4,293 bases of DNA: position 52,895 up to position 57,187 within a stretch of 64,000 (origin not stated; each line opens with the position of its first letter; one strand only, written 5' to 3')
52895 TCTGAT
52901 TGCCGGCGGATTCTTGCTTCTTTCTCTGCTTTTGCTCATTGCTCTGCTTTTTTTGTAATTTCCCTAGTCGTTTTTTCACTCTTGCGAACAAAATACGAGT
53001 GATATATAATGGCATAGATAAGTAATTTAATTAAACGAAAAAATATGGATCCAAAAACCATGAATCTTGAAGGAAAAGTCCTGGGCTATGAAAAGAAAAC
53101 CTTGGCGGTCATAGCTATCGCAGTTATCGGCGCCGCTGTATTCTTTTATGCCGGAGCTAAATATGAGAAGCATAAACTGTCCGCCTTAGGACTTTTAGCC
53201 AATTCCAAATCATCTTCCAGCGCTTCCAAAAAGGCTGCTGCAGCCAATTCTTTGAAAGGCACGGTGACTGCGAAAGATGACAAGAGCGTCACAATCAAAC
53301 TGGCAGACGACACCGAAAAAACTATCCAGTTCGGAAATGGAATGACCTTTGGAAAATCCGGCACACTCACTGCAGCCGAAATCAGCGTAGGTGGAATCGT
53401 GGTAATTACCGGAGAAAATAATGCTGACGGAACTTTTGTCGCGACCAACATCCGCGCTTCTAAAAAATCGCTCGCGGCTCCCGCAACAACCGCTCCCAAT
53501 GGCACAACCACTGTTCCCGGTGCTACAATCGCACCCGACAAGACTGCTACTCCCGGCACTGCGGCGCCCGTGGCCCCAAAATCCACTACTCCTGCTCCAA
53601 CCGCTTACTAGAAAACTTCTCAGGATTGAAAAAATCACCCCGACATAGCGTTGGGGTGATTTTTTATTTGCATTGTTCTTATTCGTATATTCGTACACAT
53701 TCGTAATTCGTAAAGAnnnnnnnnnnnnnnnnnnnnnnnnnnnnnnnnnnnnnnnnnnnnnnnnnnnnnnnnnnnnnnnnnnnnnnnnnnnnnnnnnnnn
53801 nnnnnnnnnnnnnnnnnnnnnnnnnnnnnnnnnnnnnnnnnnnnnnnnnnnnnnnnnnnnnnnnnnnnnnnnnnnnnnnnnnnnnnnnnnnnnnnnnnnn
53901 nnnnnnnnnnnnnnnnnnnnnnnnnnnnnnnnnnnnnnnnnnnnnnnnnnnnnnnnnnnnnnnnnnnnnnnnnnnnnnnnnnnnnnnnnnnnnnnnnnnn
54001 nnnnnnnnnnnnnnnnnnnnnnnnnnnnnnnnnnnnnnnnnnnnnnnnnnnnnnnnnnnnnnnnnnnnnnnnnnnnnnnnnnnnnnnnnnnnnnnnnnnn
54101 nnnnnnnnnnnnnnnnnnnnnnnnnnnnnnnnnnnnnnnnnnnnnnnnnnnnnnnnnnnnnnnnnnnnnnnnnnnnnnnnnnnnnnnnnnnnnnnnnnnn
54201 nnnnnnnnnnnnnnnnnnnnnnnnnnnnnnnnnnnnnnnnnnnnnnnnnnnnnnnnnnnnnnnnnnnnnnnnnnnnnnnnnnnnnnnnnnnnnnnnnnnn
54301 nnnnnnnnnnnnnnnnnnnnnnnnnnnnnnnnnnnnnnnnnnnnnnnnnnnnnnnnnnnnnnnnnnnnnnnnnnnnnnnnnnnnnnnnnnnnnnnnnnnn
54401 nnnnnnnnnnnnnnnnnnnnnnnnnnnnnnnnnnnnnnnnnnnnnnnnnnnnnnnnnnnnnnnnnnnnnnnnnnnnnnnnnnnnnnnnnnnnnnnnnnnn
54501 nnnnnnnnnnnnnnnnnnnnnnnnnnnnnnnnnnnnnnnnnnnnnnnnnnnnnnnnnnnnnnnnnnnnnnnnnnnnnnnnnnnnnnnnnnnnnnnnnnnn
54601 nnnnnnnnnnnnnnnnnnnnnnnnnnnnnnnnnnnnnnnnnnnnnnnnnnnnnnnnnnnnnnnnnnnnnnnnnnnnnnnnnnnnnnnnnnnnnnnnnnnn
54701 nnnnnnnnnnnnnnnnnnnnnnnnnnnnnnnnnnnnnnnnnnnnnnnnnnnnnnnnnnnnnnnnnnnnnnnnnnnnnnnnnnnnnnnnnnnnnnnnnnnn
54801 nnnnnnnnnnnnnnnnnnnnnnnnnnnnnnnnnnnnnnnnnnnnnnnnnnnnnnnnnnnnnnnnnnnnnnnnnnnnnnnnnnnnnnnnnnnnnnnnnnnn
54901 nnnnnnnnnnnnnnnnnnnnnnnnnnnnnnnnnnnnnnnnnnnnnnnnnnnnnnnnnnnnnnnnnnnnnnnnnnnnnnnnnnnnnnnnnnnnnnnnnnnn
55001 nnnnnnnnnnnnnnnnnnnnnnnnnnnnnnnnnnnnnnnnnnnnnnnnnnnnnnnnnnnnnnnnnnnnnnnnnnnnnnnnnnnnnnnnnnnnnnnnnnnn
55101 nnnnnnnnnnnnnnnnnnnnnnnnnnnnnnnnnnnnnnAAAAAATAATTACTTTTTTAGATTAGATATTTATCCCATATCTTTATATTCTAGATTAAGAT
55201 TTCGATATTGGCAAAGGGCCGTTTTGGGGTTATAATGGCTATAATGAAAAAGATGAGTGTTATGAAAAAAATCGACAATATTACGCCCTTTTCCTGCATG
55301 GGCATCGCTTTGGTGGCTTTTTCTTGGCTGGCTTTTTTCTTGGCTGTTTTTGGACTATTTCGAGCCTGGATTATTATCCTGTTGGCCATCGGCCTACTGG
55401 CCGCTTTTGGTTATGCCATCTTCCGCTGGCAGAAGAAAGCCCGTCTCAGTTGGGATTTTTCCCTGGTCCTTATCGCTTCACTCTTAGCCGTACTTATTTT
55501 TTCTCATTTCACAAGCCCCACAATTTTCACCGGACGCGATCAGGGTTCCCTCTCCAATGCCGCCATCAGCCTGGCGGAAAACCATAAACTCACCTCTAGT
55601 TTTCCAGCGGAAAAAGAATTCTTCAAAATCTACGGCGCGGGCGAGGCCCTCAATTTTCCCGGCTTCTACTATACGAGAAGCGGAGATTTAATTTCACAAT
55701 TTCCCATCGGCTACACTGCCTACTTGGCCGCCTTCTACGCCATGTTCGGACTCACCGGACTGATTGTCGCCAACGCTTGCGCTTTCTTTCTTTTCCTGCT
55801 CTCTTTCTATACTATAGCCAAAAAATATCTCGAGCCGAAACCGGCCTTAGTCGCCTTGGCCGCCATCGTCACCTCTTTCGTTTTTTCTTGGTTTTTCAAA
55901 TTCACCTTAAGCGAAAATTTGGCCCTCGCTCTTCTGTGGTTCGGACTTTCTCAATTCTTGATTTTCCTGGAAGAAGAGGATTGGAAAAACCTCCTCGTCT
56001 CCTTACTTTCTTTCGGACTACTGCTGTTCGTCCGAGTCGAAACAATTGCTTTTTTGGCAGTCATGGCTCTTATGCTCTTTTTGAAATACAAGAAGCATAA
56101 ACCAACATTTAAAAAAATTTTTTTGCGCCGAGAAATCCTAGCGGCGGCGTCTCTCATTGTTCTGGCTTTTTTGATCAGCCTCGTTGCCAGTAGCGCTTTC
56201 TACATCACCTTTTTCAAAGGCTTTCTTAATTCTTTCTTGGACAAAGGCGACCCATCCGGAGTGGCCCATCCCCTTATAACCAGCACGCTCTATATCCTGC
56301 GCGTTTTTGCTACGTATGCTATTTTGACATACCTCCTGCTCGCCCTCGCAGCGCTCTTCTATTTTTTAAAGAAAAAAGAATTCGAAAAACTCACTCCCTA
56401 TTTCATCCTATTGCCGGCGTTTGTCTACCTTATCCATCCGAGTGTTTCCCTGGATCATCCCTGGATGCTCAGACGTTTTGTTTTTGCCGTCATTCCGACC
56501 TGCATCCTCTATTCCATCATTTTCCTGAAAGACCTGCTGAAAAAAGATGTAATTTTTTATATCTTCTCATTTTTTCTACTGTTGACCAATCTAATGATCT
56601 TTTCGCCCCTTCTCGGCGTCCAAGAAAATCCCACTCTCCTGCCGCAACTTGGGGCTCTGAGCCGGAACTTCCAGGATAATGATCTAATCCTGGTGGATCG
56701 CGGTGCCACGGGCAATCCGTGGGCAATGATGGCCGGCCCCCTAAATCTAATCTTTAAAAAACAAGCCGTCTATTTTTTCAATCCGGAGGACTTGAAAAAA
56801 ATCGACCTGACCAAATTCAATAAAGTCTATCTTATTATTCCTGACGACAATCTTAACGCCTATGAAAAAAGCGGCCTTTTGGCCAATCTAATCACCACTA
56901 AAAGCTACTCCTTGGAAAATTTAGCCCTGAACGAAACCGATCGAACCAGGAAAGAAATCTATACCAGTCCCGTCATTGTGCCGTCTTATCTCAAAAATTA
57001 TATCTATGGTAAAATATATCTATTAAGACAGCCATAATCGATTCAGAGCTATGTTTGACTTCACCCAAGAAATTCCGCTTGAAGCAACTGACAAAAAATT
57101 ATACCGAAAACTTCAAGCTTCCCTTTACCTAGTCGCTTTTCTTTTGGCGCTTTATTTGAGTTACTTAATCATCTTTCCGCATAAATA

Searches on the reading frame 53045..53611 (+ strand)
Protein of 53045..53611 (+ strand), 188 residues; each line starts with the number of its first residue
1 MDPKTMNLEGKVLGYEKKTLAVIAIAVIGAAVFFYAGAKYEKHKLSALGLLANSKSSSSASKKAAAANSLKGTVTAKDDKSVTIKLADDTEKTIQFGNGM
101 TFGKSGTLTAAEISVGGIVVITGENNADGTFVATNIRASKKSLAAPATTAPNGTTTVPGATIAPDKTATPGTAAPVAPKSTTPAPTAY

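Call 71: search_protein_families(library=pfam, proteins=[window:53045-53611:+], max_evalue=0.001)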
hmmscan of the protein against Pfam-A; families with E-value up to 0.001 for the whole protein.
window:53045-53611:+ (188 aa): 1 family
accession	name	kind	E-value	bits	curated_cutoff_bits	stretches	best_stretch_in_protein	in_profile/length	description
PF18914.6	DUF5666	-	0.00023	21.8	27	1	71-136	1-59/60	Domain of unknown function (DUF5666)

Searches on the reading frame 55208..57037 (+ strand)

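Call 32: search_protein_families(library=pfam, proteins=[window:55208-57037:+], max_evalue=0.001)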
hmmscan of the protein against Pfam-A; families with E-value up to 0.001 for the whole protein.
window:55208-57037:+ (609 aa): 1 family
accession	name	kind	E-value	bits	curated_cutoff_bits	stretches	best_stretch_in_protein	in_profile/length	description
PF13231.12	PMT_2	-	2.7e-05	24.9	26.1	1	172-319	9-155/160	Dolichyl-phosphate-mannose-protein mannosyltransferase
